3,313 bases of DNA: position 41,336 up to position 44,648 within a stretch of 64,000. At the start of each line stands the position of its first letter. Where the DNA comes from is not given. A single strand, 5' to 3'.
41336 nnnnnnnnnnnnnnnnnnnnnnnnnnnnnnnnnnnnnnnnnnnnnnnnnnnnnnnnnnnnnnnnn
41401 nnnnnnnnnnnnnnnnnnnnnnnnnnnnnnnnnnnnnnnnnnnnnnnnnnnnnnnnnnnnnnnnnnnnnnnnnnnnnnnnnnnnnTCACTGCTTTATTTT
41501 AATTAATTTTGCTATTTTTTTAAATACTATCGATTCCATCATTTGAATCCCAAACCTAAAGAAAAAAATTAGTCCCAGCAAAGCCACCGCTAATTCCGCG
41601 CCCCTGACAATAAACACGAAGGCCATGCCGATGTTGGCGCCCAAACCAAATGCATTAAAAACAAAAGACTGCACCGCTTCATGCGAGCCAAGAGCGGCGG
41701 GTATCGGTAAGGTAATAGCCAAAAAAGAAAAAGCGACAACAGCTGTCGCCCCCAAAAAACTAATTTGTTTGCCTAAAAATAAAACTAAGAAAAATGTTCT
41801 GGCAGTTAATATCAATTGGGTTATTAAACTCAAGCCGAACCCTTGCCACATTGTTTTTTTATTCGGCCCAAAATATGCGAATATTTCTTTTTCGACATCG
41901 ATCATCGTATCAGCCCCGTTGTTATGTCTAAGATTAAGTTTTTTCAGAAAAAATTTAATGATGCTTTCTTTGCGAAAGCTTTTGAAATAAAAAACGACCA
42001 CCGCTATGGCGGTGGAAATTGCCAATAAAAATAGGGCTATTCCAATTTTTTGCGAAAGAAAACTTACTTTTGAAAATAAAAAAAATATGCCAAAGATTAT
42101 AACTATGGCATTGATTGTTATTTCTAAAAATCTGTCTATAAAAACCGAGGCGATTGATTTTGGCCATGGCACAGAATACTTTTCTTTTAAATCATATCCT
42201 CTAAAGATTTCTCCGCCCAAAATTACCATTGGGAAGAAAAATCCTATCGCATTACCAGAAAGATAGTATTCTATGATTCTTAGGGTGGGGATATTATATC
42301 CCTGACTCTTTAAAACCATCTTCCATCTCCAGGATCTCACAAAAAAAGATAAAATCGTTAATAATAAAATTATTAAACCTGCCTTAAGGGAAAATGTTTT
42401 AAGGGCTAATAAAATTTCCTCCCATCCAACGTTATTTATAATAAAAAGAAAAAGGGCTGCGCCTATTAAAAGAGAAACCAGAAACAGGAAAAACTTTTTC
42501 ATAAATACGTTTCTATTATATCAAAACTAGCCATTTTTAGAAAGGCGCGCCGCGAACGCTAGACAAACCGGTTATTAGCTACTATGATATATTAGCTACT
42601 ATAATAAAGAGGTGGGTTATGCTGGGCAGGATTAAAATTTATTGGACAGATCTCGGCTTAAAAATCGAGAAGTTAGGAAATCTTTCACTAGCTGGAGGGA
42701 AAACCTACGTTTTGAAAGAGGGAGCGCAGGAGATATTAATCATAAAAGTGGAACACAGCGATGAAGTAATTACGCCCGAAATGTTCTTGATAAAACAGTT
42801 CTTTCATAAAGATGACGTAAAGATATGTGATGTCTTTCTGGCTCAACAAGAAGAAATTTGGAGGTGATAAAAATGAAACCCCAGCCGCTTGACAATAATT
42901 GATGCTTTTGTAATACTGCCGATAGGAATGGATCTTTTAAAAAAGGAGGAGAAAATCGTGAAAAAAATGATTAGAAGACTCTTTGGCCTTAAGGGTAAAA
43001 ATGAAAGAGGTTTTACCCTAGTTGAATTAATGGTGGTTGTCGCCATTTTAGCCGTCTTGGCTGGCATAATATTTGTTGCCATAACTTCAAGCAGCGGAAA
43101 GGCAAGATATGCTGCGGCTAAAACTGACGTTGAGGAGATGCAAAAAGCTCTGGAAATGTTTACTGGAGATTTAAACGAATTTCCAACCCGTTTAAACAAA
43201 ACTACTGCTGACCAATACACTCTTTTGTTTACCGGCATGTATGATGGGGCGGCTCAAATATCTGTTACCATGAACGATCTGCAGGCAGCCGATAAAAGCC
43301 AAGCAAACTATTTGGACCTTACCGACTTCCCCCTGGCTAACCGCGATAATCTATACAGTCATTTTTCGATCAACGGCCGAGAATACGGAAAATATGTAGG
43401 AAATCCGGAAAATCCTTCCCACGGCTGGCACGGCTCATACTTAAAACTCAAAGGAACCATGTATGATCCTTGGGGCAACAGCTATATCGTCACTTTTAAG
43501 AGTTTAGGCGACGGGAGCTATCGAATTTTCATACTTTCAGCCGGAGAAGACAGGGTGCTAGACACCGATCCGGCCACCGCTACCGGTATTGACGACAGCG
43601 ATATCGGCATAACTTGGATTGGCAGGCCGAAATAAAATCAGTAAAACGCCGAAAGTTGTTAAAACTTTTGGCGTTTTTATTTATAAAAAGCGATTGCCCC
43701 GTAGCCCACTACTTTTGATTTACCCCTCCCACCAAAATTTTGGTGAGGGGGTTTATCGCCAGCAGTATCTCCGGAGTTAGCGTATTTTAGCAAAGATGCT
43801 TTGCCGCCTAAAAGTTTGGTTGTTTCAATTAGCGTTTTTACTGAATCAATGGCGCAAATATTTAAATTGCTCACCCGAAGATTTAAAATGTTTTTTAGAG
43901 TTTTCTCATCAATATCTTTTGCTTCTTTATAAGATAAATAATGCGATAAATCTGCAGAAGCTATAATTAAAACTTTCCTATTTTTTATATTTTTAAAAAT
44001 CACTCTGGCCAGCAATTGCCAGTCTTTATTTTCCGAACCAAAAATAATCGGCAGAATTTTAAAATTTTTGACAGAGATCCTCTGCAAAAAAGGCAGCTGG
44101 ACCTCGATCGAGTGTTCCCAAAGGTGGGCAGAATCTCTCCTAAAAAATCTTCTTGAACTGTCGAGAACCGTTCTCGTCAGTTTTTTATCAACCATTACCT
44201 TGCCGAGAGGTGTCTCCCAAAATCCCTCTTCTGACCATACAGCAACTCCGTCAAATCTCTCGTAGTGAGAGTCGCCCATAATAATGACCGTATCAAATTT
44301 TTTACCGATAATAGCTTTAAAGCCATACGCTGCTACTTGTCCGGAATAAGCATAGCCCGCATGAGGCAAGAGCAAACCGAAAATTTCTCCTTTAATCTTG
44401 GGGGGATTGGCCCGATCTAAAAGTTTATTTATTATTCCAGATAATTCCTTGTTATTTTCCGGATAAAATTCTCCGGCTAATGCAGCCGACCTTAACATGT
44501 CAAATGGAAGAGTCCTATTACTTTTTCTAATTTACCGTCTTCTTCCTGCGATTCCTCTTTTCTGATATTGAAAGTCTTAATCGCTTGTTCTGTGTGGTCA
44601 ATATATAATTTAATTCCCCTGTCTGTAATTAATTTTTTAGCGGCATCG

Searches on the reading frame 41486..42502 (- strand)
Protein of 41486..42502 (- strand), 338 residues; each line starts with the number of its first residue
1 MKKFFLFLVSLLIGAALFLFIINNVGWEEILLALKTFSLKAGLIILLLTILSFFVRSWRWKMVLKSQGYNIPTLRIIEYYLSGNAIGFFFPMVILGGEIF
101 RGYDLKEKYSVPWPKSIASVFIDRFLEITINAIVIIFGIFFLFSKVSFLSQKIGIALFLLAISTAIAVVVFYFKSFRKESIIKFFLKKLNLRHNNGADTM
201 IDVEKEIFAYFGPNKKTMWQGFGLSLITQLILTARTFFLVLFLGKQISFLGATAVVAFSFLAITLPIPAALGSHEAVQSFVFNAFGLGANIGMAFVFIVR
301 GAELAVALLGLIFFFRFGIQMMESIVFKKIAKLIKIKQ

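Call 73: search_protein_families(library=pfam, proteins=[window:41486-42502:-], max_evalue=0.00001)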
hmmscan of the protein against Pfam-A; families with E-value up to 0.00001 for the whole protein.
window:41486-42502:- (338 aa): 1 family
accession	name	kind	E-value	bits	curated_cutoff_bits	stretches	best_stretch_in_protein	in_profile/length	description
PF03706.18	LPG_synthase_TM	-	4.8e-47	161.3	33.4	1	8-309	2-301/302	Lysylphosphatidylglycerol synthase TM region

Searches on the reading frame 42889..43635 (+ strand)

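Call 73: search_protein_families(library=pfam, proteins=[window:42889-43635:+], max_evalue=0.00001)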
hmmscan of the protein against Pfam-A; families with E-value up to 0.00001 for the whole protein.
window:42889-43635:+ (248 aa): 2 families
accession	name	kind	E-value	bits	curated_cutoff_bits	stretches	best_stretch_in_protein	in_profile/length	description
PF08334.16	T2SSG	-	3.5e-10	40.3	21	0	172-227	48-99/108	Type II secretion system (T2SS), protein G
PF07963.17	N_methyl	-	5.9e-10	38.7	21.2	1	37-62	2-27/27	Prokaryotic N-terminal methylation motif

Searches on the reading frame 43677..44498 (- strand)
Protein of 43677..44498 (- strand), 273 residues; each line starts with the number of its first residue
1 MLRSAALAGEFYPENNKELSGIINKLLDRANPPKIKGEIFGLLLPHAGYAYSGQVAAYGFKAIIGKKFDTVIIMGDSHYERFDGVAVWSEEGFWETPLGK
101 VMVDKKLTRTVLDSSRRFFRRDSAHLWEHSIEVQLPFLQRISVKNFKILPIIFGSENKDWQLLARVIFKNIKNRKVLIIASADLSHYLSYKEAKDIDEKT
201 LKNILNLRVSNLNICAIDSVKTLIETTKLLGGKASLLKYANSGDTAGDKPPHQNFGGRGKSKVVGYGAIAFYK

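Call 73: search_protein_families(library=pfam, proteins=[window:43677-44498:-], max_evalue=0.00001)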
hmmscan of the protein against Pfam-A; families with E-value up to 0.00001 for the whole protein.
window:43677-44498:- (273 aa): 1 family
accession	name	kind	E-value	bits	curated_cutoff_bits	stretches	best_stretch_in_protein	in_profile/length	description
PF01875.22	Memo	-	4.3e-54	184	27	1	5-249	2-259/269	Memo-like protein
